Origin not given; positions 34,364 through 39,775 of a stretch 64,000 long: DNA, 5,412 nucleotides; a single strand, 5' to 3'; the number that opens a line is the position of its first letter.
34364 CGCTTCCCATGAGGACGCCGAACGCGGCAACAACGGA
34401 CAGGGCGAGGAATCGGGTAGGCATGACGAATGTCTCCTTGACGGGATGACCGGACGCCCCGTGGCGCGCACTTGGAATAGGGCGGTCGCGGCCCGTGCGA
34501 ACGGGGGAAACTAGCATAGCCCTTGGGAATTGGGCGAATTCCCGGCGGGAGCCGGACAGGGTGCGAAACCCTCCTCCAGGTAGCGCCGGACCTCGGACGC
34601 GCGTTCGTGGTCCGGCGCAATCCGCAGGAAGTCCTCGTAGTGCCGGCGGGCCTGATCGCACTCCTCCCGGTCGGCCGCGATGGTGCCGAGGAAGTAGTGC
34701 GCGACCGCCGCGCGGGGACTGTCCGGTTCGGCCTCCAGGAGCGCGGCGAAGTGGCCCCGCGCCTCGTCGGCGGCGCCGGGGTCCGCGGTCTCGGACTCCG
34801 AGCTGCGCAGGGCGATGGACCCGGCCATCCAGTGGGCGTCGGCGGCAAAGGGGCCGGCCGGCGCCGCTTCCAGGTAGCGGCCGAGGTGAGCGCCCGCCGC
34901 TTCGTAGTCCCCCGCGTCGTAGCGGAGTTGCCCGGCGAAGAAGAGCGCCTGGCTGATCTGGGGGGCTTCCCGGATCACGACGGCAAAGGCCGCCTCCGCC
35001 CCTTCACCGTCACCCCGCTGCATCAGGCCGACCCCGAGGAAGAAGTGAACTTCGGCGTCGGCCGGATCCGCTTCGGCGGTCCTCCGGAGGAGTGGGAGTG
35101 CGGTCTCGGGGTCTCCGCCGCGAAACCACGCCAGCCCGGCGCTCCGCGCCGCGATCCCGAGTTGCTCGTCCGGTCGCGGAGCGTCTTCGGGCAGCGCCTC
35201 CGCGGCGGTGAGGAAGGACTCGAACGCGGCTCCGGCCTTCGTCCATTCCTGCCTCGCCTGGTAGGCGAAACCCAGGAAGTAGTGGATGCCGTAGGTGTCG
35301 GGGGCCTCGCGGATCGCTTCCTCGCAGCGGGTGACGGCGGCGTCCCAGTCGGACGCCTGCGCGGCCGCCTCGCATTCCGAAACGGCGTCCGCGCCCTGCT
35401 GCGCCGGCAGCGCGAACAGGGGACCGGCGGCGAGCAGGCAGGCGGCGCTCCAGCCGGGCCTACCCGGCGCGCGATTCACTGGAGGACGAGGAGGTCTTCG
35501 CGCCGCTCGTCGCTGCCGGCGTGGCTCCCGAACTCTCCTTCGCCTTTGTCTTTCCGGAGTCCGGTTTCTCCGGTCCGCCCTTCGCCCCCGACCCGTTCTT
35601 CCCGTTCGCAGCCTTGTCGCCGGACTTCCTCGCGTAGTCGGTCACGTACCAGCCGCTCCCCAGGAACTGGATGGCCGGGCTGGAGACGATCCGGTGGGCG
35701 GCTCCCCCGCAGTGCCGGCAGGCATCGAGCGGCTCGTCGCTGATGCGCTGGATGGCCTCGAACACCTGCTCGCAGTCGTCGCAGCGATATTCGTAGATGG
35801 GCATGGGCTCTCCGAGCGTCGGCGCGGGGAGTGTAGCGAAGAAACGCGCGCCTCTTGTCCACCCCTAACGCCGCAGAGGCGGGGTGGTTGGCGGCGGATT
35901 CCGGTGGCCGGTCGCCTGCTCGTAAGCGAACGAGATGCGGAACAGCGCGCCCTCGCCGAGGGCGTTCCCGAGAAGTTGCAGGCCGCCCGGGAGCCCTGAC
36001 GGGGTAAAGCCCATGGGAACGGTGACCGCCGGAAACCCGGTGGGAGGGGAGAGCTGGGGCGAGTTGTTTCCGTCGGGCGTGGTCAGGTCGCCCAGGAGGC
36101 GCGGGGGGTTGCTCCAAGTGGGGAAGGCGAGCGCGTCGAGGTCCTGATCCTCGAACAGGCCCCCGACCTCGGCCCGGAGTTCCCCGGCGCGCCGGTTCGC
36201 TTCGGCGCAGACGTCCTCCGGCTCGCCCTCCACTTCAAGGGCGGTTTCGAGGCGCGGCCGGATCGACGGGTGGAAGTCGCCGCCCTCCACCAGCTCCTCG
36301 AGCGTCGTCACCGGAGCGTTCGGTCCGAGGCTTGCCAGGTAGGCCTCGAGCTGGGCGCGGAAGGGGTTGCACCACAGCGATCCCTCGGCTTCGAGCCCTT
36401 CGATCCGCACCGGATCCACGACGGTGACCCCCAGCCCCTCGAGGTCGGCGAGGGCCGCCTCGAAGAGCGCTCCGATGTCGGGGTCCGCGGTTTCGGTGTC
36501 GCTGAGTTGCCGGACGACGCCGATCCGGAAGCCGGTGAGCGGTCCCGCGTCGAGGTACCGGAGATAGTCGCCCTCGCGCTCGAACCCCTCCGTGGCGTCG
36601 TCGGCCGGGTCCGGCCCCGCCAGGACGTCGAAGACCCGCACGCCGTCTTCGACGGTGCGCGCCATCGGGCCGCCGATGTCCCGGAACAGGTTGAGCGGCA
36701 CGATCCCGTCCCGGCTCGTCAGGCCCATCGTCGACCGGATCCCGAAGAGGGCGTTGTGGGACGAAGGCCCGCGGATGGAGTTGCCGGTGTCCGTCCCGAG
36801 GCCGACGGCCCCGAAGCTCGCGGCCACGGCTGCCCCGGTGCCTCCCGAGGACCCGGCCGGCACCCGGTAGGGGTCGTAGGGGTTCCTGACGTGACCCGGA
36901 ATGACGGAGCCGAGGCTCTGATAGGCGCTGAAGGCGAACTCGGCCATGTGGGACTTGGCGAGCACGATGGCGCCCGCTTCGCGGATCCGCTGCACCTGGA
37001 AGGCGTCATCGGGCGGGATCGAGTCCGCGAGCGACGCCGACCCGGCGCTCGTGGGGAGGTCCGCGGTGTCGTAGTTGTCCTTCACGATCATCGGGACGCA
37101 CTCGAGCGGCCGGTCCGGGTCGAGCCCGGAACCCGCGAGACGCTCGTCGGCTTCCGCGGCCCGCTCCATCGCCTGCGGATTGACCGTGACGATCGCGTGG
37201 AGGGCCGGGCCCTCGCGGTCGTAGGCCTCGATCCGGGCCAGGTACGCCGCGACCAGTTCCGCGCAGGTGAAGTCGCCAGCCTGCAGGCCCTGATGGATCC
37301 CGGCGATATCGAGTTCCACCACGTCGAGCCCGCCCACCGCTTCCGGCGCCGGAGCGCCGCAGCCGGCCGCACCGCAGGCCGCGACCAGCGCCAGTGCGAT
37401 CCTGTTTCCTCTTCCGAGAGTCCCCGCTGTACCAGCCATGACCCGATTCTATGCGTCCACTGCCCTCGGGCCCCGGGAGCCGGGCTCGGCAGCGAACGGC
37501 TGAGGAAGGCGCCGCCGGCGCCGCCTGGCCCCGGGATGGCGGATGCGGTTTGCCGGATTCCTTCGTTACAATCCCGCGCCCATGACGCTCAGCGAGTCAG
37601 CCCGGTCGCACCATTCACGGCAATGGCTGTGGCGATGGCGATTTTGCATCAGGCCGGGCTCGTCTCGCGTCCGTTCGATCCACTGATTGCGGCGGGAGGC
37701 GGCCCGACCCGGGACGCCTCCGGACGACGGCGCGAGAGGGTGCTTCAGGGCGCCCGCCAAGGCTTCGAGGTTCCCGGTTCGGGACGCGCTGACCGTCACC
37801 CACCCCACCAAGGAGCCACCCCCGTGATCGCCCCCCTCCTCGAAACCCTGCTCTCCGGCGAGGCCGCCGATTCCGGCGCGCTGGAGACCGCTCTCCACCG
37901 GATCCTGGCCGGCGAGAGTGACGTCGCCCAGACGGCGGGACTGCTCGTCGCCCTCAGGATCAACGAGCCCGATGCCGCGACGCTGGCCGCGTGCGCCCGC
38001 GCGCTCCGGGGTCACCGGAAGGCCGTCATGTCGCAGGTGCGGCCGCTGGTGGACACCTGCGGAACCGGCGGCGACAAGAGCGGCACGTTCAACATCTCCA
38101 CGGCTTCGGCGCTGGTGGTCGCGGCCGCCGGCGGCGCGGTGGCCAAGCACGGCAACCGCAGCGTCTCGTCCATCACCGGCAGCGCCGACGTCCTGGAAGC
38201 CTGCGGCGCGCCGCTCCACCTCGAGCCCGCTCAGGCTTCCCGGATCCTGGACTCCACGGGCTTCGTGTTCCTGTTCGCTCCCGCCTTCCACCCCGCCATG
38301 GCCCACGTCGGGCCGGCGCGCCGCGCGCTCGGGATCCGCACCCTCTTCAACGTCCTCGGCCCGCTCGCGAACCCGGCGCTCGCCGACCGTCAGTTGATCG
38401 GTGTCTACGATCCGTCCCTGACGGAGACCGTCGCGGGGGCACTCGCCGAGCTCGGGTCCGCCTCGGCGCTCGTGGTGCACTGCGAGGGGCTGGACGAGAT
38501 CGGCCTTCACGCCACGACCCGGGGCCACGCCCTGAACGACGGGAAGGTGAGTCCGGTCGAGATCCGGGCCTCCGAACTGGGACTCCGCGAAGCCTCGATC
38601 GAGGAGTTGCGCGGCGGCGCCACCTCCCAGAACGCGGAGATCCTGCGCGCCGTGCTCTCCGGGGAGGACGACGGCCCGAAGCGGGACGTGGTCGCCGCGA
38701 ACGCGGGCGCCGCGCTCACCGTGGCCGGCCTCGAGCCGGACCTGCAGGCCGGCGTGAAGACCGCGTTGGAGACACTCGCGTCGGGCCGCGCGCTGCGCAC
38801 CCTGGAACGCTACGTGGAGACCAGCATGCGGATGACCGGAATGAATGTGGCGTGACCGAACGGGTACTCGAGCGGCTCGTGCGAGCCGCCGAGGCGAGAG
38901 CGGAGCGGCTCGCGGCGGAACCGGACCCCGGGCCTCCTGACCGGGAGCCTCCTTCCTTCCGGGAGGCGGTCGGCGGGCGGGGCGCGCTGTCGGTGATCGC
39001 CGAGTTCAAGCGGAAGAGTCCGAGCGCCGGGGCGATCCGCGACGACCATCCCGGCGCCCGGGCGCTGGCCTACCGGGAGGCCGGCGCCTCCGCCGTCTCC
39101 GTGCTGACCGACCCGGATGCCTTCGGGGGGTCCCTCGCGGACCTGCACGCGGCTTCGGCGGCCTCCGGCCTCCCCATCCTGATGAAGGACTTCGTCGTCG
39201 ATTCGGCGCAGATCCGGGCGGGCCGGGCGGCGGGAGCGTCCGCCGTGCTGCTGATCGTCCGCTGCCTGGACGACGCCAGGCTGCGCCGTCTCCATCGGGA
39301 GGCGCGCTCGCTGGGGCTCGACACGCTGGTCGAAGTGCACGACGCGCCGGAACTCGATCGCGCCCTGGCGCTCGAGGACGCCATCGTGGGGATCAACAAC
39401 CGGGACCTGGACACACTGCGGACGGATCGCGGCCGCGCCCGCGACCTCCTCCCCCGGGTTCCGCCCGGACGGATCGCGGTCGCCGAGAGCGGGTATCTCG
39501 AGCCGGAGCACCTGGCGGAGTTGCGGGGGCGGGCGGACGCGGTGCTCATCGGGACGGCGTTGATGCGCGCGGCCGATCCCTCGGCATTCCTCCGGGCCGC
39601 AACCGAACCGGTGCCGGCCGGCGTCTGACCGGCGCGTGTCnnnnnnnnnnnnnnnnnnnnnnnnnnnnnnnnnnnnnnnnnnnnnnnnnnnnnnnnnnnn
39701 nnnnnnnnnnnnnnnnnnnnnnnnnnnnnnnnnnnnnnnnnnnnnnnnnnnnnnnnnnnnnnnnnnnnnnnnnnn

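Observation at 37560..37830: Candidate trp leader peptide (W-L-W-R-W) and attenuator upstream of trpD; DAHP synthase included in the trp operon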

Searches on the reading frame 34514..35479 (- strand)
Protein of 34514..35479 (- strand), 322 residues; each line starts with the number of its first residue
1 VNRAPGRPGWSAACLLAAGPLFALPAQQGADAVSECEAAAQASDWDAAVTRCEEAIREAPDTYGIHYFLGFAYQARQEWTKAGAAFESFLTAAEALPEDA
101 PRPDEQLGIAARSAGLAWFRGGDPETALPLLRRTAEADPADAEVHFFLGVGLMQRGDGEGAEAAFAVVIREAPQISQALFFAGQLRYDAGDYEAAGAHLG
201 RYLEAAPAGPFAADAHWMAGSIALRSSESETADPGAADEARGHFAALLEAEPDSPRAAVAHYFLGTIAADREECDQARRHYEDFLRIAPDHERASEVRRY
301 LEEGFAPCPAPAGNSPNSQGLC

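Call 8: search_protein_families(library=pfam, proteins=[window:34514-35479:-])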
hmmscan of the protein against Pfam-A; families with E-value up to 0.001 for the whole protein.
window:34514-35479:- (322 aa): 12 families
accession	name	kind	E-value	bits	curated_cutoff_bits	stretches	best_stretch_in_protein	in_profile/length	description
PF13432.12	TPR_16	-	1.1e-18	67.7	32.7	1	117-174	6-63/65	Tetratricopeptide repeat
PF14559.12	TPR_19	-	1.5e-15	57.7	25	2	122-174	5-57/68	Tetratricopeptide repeat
PF07719.23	TPR_2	-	4.2e-13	48.7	27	0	142-174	1-33/34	Tetratricopeptide repeat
PF13428.12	TPR_14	-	1.7e-10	41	23.5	0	120-149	13-42/44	Tetratricopeptide repeat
PF13174.12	TPR_6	-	2.4e-09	37.7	26.3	0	69-90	6-27/33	Tetratricopeptide repeat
PF13424.12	TPR_12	-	6.8e-09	36.2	30.1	1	237-289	19-76/77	Tetratricopeptide repeat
PF13371.12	TPR_9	-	1.4e-06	28.6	35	0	38-94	4-60/73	Tetratricopeptide repeat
PF13525.12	YfiO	-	3.8e-06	27.3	25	1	186-258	52-127/203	Outer membrane lipoprotein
PF13414.12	TPR_11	-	2.9e-05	24.1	26.8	0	43-75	8-40/42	TPR repeat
PF13176.12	TPR_7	-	3.6e-05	24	27.9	0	67-96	3-32/36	Tetratricopeptide repeat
PF23914.1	TPR_CcmH_CycH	-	7.6e-05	23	42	0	125-174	104-153/158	Cytochrome c-type biogenesis protein H TPR domain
PF14561.12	TPR_20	-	0.00035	21.3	25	0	130-171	10-51/90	Tetratricopeptide repeat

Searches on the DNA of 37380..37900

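Call 4: search_rna_families(source=window, start=37380, end=37900, threshold=evalue, max_evalue=10, show_alignments=3)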
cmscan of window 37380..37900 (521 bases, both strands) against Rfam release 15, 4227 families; matches with E-value up to 10: 6.
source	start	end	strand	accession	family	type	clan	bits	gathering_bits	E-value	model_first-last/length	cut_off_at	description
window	37425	37456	+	RF02051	STnc450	Gene; sRNA;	-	17.6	37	0.36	1-57/57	no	Enterobacterial sRNA STnc450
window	37473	37536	+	RF02025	mir-3017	Gene; miRNA;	-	14.7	51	7.3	1-70/70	no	mir-3017 microRNA precursor family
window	37810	37882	-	RF02151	MIMT1_1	Gene; lncRNA;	-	14.5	45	2.8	1-88/88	no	MER1 repeat containing imprinted transcript 1 conserved region 1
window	37800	37827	-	RF00523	Prion_pknot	Cis-reg;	-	13.9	39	6.8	1-40/40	no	Prion pseudoknot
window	37698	37709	-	RF03057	nhaA-I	Cis-reg; riboswitch;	-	13.8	37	3.1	40-51/55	no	nhaA-I RNA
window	37696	37746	+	RF01763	Guanidine-III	Cis-reg; riboswitch;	-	12.2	36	5.6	1-67/67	no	Guanidine-III riboswitch aptamer (yKKC-III)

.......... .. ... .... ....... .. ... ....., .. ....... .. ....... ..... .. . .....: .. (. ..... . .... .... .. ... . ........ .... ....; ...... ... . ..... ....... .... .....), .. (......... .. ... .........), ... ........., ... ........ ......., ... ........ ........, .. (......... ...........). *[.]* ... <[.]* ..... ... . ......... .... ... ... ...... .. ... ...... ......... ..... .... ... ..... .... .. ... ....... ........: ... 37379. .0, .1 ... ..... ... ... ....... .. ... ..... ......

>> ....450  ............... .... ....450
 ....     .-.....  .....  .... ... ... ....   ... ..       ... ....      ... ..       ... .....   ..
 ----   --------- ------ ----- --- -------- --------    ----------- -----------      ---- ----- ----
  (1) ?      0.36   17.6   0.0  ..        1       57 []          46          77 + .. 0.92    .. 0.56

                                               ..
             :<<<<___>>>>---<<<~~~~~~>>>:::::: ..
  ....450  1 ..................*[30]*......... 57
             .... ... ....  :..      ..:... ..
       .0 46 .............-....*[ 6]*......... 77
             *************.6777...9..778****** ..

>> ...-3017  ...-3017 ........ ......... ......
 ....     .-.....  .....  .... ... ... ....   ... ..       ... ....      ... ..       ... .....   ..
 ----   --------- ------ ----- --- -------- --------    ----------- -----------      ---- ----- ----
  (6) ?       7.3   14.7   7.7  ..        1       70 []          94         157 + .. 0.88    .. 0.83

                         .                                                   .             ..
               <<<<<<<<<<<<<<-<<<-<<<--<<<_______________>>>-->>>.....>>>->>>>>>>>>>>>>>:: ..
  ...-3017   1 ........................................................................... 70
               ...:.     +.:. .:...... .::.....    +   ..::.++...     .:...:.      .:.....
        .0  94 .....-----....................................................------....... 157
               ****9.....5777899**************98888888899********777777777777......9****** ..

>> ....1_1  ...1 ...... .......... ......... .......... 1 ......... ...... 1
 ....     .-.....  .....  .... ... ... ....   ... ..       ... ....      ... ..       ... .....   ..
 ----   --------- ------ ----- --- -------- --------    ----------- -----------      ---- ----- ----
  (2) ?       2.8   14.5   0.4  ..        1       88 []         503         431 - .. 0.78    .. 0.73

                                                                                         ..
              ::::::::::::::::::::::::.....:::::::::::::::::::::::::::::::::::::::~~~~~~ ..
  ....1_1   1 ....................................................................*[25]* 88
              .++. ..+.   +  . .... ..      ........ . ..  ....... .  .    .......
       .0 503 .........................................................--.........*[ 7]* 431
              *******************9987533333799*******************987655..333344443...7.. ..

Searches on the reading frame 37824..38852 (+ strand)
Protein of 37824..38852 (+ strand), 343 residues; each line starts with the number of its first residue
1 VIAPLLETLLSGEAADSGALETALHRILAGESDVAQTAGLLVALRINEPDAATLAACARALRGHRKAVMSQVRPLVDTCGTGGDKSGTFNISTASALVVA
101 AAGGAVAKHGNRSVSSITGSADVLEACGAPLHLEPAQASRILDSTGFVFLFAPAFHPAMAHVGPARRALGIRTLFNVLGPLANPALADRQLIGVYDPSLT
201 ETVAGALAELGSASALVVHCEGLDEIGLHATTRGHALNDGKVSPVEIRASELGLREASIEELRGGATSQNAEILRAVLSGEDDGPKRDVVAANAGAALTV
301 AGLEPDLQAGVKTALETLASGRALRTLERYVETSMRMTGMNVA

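Call 8: search_protein_families(library=pfam, proteins=[window:37824-38852:+])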
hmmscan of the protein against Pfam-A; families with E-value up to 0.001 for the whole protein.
window:37824-38852:+ (343 aa): 2 families
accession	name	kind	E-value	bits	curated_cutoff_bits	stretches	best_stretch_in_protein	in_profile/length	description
PF00591.27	Glycos_transf_3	-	3.1e-88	296.1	27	1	74-324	3-253/253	Glycosyl transferase family, a/b domain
PF02885.22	Glycos_trans_3N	-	9.2e-09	35.4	26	1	4-64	2-62/63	Glycosyl transferase family, helical bundle domain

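Call 13: find_related_loci(query=window:37824-38852:+, collection=genome_contigs, flank=3000)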
Query window:37824-38852:+ (343 aa) in genome_contigs; peptide patterns used: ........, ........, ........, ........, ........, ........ (x = any residue, [..] = any of these).
125 stretches matched a pattern; 43 encode a relative of the query (tblastn E <= 1e-3); 42 distinct loci.
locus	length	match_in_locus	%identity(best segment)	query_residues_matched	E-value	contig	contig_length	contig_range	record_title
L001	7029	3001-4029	99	1-343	0e+0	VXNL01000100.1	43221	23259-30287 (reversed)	MAG: Acidobacteria bacterium isolate SB0661_bin_8 NODE_930_length_43221_cov_237.227772, whole genome shotgun sequence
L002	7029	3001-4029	98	1-343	0e+0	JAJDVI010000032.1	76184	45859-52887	MAG: Acidobacteria bacterium isolate jk18x22bins.33 k141_743496, whole genome shotgun sequence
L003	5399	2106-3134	98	1-343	0e+0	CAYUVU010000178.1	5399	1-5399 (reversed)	MAG TPA_asm: uncultured Acidobacteriota bacterium isolate SRP338948_co1_9 genome assembly, contig: k141_271817, whole ge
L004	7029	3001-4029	97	1-343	0e+0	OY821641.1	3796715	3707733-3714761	MAG: Vicinamibacteria bacterium isolate 8cd05730-cbc4-4aa5-8344-af9f7d824ee9 genome assembly, chromosome: 1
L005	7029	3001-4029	97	1-343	0e+0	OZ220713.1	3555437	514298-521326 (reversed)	MAG: Vicinamibacteria bacterium isolate f5636fb4-303b-4095-abf0-868cc3675b90 genome assembly, chromosome: 1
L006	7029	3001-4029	96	1-343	0e+0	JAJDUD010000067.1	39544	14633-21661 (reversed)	MAG: Acidobacteria bacterium isolate jk18x1bzbins.64 k141_1237347, whole genome shotgun sequence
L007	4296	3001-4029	94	1-343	0e+0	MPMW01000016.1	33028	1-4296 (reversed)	MAG: Acidobacteria bacterium bin61 NODE_2043_length_33028_cov_16.5074_ID_4085, whole genome shotgun sequence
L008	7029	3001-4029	91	1-343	0e+0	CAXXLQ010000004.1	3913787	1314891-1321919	MAG: Vicinamibacteria bacterium isolate d0699c76-2533-4a58-a70c-6c423186d07a genome assembly, contig: contig_4, whole ge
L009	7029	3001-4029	90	1-343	0e+0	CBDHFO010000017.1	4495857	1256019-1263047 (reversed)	MAG: Candidatus Marinacidobacterium sp. isolate 178a2059-1fcc-4348-b026-258adf563acb genome assembly, contig: contig_6,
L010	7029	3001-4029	90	1-343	0e+0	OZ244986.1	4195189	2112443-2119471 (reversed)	MAG: Candidatus Marinacidobacterium sp. isolate 3944564f-3231-43fa-8f4a-73563c7b229a genome assembly, chromosome: 1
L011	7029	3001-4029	91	1-343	0e+0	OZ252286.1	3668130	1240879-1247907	MAG: Candidatus Marinacidobacterium sp. isolate 2fc02975-8019-4601-bdd3-05d84ce2460d genome assembly, chromosome: 1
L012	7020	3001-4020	91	1-340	0e+0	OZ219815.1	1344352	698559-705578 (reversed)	MAG: Vicinamibacteria bacterium isolate 9f2a63bf-6400-4679-989b-6d6b125ab8ea genome assembly, chromosome: 1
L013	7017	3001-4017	86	1-339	7e-178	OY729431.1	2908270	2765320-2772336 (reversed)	MAG: Vicinamibacteria bacterium isolate 6b1ebb23-bf14-4213-9fd5-2478dc99539b genome assembly, chromosome: 1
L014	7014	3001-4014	82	1-338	1e-169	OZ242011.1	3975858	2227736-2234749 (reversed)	MAG: Candidatus Marinacidobacterium sp. isolate 9dab93f2-0bd7-4437-a2b9-636a52ee9c7b genome assembly, chromosome: 1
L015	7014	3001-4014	82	1-338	3e-167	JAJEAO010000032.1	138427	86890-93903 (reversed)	MAG: Acidobacteria bacterium isolate jk18x7bins.57 k141_2407514, whole genome shotgun sequence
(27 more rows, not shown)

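Call 20: find_related_loci(query=window:37824-38852:+, collection=metagenome_contigs, flank=2000)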
Query window:37824-38852:+ (343 aa) in metagenome_contigs; peptide patterns used: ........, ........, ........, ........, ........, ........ (x = any residue, [..] = any of these).
155 stretches matched a pattern; 22 encode a relative of the query (tblastn E <= 1e-3); 22 distinct loci.
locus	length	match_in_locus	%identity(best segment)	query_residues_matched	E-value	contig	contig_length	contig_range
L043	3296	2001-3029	94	1-343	0e+0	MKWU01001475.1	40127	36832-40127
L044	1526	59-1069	67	1-337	8e-141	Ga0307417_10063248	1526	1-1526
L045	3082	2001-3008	67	1-337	3e-125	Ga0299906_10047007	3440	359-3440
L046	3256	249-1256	67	1-337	1e-122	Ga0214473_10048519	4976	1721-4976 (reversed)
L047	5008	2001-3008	67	1-337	8e-121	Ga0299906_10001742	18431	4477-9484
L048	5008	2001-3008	67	1-337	2e-120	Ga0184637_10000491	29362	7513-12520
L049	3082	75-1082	66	1-337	3e-121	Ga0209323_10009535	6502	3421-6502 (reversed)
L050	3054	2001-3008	66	1-337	3e-121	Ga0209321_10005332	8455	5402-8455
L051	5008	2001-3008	66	1-337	9e-120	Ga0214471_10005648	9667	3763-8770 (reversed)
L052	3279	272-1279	66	1-337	3e-120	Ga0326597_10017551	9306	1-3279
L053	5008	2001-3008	57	1-337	5e-118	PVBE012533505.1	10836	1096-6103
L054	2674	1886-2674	70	1-263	2e-115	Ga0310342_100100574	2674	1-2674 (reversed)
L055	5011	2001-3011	58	1-337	6e-97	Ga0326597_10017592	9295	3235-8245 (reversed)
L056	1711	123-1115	54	4-331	1e-102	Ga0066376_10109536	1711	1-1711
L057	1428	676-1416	71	1-247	1e-103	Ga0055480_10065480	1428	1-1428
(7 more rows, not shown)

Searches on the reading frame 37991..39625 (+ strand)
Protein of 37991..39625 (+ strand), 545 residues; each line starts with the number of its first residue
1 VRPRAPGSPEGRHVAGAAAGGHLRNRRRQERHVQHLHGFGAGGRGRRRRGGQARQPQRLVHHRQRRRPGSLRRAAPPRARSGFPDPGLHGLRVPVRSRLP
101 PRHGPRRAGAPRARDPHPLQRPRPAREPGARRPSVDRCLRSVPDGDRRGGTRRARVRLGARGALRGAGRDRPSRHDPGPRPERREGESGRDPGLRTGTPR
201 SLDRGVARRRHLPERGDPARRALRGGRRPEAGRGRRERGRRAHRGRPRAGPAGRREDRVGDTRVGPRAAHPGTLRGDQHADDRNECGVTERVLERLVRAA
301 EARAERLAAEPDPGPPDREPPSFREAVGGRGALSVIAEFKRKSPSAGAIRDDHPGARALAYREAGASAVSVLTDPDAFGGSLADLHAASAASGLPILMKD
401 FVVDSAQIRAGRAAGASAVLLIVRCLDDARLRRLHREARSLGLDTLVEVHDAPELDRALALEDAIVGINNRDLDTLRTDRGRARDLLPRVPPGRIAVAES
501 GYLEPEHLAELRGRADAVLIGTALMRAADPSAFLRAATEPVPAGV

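Call 8: search_protein_families(library=pfam, proteins=[window:37991-39625:+])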
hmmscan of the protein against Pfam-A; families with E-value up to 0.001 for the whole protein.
window:37991-39625:+ (545 aa): 1 family
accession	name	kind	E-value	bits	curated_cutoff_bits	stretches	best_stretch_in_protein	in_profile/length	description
PF00218.27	IGPS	-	3.3e-68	230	27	1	321-535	35-252/254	Indole-3-glycerol phosphate synthase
